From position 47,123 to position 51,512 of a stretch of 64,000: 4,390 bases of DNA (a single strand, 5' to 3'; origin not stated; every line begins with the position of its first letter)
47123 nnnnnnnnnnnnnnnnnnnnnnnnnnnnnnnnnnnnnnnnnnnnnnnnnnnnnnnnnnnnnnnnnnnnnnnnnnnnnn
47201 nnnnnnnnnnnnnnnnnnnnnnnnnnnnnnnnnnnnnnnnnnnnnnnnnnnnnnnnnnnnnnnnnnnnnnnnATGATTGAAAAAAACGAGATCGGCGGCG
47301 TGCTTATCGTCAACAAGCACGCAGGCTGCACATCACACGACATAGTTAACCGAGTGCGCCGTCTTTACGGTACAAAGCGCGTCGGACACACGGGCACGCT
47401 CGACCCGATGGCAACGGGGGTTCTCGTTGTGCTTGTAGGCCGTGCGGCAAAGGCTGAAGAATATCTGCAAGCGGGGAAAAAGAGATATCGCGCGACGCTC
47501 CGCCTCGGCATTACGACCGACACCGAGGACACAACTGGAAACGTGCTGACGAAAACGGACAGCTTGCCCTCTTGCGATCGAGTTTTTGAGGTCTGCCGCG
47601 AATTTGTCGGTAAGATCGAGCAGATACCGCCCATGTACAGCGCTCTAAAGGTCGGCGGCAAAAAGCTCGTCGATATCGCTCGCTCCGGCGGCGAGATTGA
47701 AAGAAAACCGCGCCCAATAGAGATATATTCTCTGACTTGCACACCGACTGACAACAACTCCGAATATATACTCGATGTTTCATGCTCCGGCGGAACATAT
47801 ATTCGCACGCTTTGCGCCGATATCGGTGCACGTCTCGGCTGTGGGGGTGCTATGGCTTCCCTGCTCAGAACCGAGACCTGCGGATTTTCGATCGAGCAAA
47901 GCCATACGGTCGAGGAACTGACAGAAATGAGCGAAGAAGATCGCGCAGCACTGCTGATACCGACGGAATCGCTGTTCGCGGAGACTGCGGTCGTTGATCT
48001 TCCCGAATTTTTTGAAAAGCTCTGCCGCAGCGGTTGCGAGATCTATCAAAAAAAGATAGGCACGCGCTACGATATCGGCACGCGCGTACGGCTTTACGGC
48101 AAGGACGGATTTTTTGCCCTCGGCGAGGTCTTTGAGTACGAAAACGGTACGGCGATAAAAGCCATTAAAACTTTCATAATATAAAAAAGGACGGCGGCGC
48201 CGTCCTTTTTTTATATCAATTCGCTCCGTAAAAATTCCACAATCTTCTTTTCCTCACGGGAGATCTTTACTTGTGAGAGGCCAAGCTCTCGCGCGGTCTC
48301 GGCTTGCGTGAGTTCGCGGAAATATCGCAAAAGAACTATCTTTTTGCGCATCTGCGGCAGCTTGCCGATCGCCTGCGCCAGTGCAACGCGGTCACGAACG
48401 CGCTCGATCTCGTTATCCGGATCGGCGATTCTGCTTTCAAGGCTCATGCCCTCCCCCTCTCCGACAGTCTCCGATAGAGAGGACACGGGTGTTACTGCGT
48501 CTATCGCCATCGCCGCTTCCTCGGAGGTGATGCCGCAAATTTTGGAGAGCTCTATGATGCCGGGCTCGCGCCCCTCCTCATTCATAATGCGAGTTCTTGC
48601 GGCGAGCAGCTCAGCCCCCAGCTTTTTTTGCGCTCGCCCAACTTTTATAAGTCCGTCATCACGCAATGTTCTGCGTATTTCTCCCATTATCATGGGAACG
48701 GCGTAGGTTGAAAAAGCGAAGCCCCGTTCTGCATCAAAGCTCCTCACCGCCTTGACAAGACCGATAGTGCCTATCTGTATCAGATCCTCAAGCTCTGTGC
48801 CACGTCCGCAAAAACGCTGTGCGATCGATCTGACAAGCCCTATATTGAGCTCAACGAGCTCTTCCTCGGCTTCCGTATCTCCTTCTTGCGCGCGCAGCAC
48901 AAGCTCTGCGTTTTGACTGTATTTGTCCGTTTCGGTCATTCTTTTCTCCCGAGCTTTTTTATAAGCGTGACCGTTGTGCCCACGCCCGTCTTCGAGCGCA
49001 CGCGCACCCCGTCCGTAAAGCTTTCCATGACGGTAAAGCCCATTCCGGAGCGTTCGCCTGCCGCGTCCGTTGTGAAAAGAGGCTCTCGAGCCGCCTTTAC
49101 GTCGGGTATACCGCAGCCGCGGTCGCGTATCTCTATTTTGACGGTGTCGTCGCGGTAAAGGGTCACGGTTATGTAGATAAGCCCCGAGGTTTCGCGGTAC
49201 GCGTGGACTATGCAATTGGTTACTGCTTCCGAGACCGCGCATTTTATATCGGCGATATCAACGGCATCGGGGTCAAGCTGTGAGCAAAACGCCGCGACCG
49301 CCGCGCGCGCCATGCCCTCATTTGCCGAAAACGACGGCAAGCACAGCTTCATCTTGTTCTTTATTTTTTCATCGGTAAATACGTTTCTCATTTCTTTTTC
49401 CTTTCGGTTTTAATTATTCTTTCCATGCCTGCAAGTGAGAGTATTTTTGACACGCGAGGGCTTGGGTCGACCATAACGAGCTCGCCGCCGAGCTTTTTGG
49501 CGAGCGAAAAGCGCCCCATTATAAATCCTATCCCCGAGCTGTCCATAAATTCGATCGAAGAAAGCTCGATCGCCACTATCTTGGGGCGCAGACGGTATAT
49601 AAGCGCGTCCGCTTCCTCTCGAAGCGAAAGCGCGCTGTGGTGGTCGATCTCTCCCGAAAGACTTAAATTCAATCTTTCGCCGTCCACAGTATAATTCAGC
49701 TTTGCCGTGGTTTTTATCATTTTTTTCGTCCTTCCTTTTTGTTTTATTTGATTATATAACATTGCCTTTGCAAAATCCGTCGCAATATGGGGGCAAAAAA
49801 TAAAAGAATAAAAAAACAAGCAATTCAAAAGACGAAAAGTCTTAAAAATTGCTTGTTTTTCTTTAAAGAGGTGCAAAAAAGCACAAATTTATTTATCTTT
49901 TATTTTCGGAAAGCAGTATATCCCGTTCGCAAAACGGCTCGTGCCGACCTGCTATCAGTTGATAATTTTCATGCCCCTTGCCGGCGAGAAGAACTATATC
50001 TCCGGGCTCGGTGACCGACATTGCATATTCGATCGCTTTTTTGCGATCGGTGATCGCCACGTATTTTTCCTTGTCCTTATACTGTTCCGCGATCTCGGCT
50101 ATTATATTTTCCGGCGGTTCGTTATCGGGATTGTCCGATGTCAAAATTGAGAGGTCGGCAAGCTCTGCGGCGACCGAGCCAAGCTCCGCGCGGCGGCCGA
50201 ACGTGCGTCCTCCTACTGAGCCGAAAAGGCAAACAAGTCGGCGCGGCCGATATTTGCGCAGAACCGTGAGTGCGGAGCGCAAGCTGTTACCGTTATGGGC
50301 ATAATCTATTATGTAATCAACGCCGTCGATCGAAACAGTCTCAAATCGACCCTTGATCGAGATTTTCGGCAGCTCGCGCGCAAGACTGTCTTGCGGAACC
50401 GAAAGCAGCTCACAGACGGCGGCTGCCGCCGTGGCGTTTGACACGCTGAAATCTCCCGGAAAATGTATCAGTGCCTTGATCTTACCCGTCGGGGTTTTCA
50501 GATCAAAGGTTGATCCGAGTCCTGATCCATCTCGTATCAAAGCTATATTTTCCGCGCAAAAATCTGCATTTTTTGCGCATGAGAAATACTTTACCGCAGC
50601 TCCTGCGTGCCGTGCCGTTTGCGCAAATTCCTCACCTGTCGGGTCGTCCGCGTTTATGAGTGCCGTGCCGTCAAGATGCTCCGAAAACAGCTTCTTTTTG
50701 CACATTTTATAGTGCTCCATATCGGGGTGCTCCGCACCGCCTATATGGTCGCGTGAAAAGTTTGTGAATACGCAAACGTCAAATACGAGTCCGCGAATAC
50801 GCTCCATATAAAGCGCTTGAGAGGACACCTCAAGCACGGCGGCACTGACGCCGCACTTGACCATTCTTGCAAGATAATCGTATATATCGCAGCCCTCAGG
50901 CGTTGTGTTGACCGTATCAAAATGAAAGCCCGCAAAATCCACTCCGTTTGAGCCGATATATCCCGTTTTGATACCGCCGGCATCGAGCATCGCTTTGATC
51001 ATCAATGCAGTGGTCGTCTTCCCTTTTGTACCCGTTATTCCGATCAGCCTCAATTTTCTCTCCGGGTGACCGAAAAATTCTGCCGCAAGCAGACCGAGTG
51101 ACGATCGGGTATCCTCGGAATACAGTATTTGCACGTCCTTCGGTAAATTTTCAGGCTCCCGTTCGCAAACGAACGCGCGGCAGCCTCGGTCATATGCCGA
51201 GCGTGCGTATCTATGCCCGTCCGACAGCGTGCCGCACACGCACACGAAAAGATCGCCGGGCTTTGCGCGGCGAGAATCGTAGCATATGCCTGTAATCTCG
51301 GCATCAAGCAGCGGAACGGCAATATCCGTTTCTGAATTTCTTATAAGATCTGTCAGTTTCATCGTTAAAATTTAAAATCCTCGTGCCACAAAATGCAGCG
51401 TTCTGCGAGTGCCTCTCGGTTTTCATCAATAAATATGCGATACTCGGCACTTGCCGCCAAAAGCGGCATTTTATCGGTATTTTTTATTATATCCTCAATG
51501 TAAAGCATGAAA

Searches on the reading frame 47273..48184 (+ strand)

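Call 41: search_protein_families(library=pfam, proteins=[window:47273-48184:+], max_evalue=0.0001)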
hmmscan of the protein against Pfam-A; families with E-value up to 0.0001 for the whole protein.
window:47273-48184:+ (303 aa): 2 families
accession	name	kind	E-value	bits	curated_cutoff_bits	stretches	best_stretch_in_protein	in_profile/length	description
PF01509.24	TruB_N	-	3.2e-51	174.1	27.3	1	29-177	1-149/149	TruB family pseudouridylate synthase (N terminal domain)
PF16198.10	TruB_C_2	-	5.5e-12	46.1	29.3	1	178-235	1-65/66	tRNA pseudouridylate synthase B C-terminal domain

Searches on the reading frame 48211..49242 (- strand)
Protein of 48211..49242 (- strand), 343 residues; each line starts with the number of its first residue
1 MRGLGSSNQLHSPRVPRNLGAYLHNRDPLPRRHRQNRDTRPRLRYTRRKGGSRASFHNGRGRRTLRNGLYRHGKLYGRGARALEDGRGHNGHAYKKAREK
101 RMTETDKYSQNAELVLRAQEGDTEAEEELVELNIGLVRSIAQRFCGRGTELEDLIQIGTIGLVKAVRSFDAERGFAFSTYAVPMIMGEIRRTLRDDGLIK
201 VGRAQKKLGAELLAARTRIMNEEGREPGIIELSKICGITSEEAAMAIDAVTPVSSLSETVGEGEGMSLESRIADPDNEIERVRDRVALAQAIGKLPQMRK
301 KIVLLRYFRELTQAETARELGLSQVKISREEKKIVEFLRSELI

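Call 41: search_protein_families(library=pfam, proteins=[window:48211-49242:-], max_evalue=0.0001)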
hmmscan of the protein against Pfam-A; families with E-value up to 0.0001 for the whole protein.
window:48211-49242:- (343 aa): 3 families
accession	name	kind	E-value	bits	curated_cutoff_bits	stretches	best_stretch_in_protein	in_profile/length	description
PF04542.20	Sigma70_r2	-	1.6e-19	69.9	24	1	129-196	1-68/71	Sigma-70 region 2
PF04545.22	Sigma70_r4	-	8.1e-10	38.5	24.1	1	291-339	1-49/50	Sigma-70, region 4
PF08281.18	Sigma70_r4_2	-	5.3e-08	32.8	25.7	1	286-324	2-40/54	Sigma-70, region 4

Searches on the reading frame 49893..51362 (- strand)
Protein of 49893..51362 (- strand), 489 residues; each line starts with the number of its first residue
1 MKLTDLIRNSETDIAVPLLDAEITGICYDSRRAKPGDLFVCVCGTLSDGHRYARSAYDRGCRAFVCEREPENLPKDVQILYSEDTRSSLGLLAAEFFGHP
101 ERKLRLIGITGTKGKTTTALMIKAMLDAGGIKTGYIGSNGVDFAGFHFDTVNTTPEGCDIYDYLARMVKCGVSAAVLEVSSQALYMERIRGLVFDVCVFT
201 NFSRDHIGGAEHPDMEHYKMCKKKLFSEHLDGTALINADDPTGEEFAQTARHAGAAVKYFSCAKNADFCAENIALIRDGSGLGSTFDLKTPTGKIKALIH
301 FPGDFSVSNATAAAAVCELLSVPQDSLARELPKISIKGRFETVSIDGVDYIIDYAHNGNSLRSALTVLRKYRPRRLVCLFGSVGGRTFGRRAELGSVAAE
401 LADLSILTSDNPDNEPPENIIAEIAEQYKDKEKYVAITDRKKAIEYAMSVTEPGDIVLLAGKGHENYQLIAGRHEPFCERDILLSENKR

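Call 41: search_protein_families(library=pfam, proteins=[window:49893-51362:-], max_evalue=0.0001)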
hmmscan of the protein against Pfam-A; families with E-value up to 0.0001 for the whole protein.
window:49893-51362:- (489 aa): 3 families
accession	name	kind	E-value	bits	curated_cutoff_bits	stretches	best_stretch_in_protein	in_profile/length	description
PF08245.18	Mur_ligase_M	-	4.9e-44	151.1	24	1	109-317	1-200/200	Mur ligase middle domain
PF02875.26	Mur_ligase_C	-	7e-32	111.4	28.4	1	338-463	1-127/127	Mur ligase, glutamate ligase domain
PF01225.30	Mur_ligase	-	2.9e-09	37.6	21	1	22-96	1-94/95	Mur ligase family, catalytic domain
